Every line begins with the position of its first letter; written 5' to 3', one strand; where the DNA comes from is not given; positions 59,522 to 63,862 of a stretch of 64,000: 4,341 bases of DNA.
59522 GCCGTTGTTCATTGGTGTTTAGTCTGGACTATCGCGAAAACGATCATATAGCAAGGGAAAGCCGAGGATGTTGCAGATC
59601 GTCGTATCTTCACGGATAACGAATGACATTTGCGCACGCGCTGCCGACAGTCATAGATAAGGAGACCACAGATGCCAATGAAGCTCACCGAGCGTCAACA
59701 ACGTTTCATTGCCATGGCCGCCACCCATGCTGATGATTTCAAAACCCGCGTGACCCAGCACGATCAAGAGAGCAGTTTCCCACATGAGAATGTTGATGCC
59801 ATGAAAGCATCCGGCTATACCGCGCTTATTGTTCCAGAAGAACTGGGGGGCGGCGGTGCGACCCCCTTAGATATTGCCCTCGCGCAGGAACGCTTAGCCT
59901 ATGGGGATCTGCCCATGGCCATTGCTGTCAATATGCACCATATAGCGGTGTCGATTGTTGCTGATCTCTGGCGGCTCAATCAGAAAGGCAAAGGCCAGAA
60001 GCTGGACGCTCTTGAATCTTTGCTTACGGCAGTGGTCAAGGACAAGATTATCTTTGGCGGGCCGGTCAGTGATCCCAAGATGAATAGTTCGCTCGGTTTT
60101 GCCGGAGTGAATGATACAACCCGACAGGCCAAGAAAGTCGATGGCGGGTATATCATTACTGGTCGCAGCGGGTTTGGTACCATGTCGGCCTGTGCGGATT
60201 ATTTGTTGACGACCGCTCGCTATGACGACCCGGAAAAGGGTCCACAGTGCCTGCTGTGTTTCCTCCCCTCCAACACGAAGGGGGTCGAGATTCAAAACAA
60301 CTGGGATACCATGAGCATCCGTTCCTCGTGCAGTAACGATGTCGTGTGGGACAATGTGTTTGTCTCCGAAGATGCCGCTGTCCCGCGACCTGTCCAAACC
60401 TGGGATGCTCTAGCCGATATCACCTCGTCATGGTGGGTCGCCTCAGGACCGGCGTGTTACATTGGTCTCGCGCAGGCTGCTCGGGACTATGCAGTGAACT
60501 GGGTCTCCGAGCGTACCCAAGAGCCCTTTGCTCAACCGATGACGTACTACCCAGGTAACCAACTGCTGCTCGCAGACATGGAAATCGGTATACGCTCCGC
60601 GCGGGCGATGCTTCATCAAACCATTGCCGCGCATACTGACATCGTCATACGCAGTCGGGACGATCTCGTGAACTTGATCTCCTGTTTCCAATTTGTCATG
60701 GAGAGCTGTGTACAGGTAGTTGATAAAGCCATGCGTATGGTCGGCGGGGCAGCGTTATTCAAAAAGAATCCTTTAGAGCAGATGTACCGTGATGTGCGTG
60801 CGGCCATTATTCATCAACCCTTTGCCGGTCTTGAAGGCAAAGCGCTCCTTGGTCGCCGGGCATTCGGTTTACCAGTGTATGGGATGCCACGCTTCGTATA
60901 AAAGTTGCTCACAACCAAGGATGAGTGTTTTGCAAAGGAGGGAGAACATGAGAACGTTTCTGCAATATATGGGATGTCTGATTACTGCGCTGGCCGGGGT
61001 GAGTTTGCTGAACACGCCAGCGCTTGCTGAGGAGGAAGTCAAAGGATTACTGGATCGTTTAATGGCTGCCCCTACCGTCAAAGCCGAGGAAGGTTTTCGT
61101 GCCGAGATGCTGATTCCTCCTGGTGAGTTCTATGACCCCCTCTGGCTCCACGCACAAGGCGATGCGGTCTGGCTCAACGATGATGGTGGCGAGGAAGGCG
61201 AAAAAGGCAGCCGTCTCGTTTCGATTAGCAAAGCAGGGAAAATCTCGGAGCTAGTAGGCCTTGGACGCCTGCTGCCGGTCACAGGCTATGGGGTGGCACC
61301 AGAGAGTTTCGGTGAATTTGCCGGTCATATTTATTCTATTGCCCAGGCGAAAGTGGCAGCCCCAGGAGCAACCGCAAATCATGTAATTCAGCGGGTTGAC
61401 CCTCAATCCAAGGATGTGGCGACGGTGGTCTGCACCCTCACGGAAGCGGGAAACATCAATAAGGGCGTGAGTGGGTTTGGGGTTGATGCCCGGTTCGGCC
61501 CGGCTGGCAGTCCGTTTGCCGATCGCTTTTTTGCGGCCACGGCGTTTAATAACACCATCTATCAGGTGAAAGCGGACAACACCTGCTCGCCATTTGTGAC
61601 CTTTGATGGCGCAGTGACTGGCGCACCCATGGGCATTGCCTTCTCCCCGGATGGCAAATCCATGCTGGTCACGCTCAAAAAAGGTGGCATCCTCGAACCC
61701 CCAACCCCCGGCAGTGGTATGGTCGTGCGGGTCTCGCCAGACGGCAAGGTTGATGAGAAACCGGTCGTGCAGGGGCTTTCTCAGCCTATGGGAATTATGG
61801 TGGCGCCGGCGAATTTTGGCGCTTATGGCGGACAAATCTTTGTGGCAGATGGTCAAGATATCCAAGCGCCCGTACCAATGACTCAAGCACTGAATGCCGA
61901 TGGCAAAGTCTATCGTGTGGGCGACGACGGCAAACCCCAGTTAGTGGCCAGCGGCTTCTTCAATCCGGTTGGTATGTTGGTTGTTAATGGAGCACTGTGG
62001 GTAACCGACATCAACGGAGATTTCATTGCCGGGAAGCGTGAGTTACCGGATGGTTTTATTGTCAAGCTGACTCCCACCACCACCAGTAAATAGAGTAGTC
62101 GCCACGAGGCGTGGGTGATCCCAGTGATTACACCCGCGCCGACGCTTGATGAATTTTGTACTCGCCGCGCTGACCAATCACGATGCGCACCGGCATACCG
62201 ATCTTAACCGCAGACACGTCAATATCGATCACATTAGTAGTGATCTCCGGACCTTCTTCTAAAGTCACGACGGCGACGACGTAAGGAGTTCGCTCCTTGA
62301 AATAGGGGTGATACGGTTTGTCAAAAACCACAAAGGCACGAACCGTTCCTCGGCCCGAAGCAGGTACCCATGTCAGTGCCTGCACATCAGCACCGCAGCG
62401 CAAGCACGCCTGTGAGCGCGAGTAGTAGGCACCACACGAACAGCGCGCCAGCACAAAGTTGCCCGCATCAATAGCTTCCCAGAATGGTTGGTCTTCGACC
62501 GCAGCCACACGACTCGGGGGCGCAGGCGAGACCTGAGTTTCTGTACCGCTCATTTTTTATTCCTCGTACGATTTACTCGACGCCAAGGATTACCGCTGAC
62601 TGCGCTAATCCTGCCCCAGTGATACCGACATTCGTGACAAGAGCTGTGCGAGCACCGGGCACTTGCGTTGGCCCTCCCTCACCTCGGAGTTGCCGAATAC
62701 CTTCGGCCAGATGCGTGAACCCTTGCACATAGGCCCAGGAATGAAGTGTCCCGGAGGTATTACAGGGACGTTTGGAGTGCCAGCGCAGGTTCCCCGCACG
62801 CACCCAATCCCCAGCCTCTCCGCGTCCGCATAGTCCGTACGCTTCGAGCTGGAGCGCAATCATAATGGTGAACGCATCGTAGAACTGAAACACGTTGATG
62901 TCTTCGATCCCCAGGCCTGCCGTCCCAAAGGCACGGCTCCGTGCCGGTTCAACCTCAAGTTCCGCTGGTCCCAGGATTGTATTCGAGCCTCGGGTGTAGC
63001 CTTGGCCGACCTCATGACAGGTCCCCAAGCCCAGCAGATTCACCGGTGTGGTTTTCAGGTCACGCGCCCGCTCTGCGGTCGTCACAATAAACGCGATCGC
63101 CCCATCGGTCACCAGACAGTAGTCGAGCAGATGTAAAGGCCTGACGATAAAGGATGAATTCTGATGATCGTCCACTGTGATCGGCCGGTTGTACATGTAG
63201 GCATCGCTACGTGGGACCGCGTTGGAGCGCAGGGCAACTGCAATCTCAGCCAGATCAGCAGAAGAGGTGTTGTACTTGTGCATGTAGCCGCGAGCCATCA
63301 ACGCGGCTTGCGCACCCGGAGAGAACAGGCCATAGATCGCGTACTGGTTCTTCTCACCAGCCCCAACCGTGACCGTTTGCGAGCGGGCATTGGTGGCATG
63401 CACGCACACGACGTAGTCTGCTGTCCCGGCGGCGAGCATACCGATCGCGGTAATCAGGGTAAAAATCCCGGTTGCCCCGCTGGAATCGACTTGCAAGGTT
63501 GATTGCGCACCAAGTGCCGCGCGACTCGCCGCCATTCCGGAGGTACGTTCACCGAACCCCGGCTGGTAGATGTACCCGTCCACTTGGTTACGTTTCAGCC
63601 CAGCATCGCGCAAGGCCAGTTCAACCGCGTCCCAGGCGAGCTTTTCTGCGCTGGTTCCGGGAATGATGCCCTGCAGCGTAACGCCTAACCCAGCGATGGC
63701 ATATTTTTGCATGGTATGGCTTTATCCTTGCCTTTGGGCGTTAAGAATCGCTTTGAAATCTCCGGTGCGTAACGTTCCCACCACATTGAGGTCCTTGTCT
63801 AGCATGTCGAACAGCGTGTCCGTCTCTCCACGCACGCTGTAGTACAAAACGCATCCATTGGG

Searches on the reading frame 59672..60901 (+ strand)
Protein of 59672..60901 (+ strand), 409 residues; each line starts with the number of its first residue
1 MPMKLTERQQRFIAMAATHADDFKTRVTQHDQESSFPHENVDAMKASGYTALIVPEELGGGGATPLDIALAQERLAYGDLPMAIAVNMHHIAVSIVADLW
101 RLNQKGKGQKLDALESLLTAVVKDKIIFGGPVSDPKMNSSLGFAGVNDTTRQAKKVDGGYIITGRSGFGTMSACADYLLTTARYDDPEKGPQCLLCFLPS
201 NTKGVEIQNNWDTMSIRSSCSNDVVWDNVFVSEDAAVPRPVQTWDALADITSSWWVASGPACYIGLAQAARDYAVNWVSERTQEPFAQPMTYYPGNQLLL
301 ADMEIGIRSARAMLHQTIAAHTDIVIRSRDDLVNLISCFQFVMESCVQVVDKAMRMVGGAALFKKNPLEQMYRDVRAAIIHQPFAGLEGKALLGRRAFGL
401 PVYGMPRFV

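Call 13: search_protein_families(library=pfam, proteins=[window:59672-60901:+], max_evalue=0.00001)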
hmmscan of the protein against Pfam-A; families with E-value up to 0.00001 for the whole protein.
window:59672-60901:+ (409 aa): 4 families
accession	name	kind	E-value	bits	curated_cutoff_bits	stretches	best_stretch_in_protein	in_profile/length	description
PF08028.16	Acyl-CoA_dh_2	-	1.5e-17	64.6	22.7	1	262-382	6-130/134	Acyl-CoA dehydrogenase, C-terminal domain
PF00441.29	Acyl-CoA_dh_1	-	7.7e-13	49.3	22.4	1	262-379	21-132/150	Acyl-CoA dehydrogenase, C-terminal domain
PF02771.21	Acyl-CoA_dh_N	-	1.4e-12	48.4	22.9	1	6-93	1-89/113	Acyl-CoA dehydrogenase, N-terminal domain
PF02770.24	Acyl-CoA_dh_M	-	5.8e-08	33.2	33.3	1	147-229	16-97/97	Acyl-CoA dehydrogenase, middle domain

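Call 66: search_protein_families(library=ncbifam, proteins=[window:59672-60901:+], max_evalue=1e-10)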
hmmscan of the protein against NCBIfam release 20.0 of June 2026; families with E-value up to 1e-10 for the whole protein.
window:59672-60901:+ (409 aa): 14 families
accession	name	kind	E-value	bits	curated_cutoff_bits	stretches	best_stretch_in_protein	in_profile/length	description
NF042439.1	SulpropCoADesulf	equivalog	1e-34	119.9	600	1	20-380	9-354/379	3-sulfinopropanoyl-CoA desulfinase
NF049984.1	Rv1679_FadE16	equivalog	1e-31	110.5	600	1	26-395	15-368/371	Rv1679 family acyl-CoA dehydrogenase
NF042972.1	AcrlCoAredClosAcrC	equivalog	3.2e-31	108.4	640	1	1-380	1-360/378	acryloyl-CoA reductase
TIGR04022.1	sulfur_SfnB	equivalog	1.8e-21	76.5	430.9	1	8-383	6-367/391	SfnB family sulfur acquisition oxidoreductase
NF053553.1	prodigi_MBC_PigA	equivalog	2.4e-21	76.3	500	1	1-375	1-358/381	prodigiosin MBC biosynthesis dehydrogenase PigA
NF008997.0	PRK12341.1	equivalog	3.5e-20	72.4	537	1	3-380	3-360/382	acyl-CoA dehydrogenase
NF002885.1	PRK03354.1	equivalog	1.1e-18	67.4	540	1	1-377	1-354/378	crotonobetainyl-CoA dehydrogenase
NF045552.1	GlutCoADH_Des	equivalog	4.8e-18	65.5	470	1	23-380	24-363/387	glutaryl-CoA dehydrogenase Acd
NF043006.1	CyhCrbnylCoADH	equivalog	5.2e-18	65.2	650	1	30-380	30-359/380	cyclohexane-1-carbonyl-CoA dehydrogenase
NF045629.1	monooxsub_HsaA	equivalog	2.3e-16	59.5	450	0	152-234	113-194/383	3-hydroxy-9,10-secoandrosta-1,3,5(10)-triene-9,17-dione monooxygenase oxygenase subunit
NF045652.1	ProlPCPDhRedW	equivalog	1e-14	54.1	650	1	31-379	28-356/376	L-prolyl-[peptidyl-carrier protein] dehydrogenase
NF043015.1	DibenthMonoxDszC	equivalog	4.6e-14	52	850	1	9-384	15-392/415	dibenzothiophene monooxygenase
TIGR03207.1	cyc_hxne_CoA_dh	equivalog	2.4e-11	43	575.35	1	9-380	5-355/372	cyclohexanecarboxyl-CoA dehydrogenase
NF045920.1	HphnlacHdxOX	equivalog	4.6e-11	42.3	650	0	152-233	114-194/384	p-hydroxyphenylacetate 3-hydroxylase oxygenase component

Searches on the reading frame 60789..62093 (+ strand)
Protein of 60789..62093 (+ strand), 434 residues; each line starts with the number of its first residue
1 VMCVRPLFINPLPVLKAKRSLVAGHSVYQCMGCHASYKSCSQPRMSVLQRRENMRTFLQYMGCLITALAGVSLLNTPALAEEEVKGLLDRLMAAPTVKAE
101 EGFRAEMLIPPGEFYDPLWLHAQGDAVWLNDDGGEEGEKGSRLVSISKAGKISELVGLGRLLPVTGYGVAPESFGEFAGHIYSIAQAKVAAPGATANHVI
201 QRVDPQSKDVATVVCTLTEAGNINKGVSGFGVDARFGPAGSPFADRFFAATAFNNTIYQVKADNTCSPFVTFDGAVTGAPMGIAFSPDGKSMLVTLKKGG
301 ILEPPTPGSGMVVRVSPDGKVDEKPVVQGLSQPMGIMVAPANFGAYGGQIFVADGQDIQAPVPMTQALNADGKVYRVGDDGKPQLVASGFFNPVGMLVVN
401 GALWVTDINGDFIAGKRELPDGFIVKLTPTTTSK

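Call 13: search_protein_families(library=pfam, proteins=[window:60789-62093:+], max_evalue=0.00001)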
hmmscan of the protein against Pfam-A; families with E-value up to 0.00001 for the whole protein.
window:60789-62093:+ (434 aa): 0 families

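Call 25: search_protein_families(library=pfam, proteins=[window:60789-62093:+], max_evalue=1)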
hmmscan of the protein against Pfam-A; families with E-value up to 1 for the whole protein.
window:60789-62093:+ (434 aa): 3 families
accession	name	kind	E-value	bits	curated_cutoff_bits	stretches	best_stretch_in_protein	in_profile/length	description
PF24684.1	Vgb_lyase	-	0.02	14.1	50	0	309-340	243-274/290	Virginiamycin B lyase family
PF07676.18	PD40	-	0.048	14.1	20.9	0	281-293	12-24/38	WD40-like Beta Propeller Repeat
PF23342.1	WDR90_beta-prop_4th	-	0.062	12.8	50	1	279-358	91-163/312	WDR90, 4th beta-propeller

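Call 46: search_protein_families(library=ncbifam, proteins=[window:60789-62093:+], max_evalue=0.001)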
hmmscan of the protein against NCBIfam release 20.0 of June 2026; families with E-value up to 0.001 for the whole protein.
window:60789-62093:+ (434 aa): 1 family
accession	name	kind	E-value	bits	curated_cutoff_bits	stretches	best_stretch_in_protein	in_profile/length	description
NF033206.1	ScyE_fam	subfamily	1.2e-10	41.4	80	1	255-340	234-311/333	ScyD/ScyE family protein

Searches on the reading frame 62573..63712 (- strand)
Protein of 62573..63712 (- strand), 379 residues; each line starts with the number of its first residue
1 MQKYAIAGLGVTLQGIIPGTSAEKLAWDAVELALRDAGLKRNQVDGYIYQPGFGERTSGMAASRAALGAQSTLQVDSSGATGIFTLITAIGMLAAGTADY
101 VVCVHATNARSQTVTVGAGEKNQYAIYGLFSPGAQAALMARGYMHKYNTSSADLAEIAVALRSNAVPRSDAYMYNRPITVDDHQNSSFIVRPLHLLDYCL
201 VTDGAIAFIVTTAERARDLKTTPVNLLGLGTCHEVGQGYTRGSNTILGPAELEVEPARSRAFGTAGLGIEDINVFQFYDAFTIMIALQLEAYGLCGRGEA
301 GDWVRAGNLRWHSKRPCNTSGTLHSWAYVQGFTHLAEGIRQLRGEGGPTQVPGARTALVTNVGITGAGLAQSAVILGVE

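Call 13: search_protein_families(library=pfam, proteins=[window:62573-63712:-], max_evalue=0.00001)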
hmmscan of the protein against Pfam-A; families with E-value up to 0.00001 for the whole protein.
window:62573-63712:- (379 aa): 2 families
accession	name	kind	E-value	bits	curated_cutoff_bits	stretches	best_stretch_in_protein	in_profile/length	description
PF22691.2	Thiolase_C_1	-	2.4e-31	108.8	28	1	256-377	22-143/144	Thiolase C-terminal domain-like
PF00108.29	Thiolase_N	-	5.2e-06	26.5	26.4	0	13-211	14-257/260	Thiolase, N-terminal domain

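Call 51: find_encoding_contigs(protein=window:62573-63712:-, flank=10000, max_places=3)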
Protein window:62573-63712:- (379 aa): 2 contigs read that carry it; 2 places shown.
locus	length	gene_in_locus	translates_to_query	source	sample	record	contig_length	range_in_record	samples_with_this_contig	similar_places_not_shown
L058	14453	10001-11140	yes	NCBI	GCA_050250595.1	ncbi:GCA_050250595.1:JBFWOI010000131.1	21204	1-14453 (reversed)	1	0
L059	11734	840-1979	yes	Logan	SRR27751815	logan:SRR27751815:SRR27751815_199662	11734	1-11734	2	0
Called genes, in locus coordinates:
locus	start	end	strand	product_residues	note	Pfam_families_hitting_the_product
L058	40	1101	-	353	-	PF00296:Bac_luciferase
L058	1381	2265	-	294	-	PF13468:Glyoxalase_3 (faint), PF13669:Glyoxalase_4 (weak), PF00903:Glyoxalase, PF13669:Glyoxalase_4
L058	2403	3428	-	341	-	PF00561:Abhydrolase_1, PF12146:Hydrolase_4, PF12697:Abhydrolase_6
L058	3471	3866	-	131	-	PF20337:DUF6632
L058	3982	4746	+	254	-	PF00106:adh_short, PF08659:KR, PF13561:adh_short_C2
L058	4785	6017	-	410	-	PF00296:Bac_luciferase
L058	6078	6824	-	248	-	PF00106:adh_short, PF08659:KR, PF23441:SDR (weak), PF01370:Epimerase, PF13561:adh_short_C2, PF16363:GDP_Man_Dehyd (weak)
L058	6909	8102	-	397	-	PF04909:Amidohydro_2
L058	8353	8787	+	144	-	-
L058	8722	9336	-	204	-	PF05685:Uma2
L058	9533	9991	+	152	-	-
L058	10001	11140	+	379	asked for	PF00108:Thiolase_N (weak), PF22691:Thiolase_C_1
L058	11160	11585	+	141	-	PF01796:OB_ChsH2_C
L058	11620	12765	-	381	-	-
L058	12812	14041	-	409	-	PF02771:Acyl-CoA_dh_N, PF02770:Acyl-CoA_dh_M, PF00441:Acyl-CoA_dh_1, PF08028:Acyl-CoA_dh_2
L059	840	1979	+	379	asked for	PF00108:Thiolase_N (weak), PF22691:Thiolase_C_1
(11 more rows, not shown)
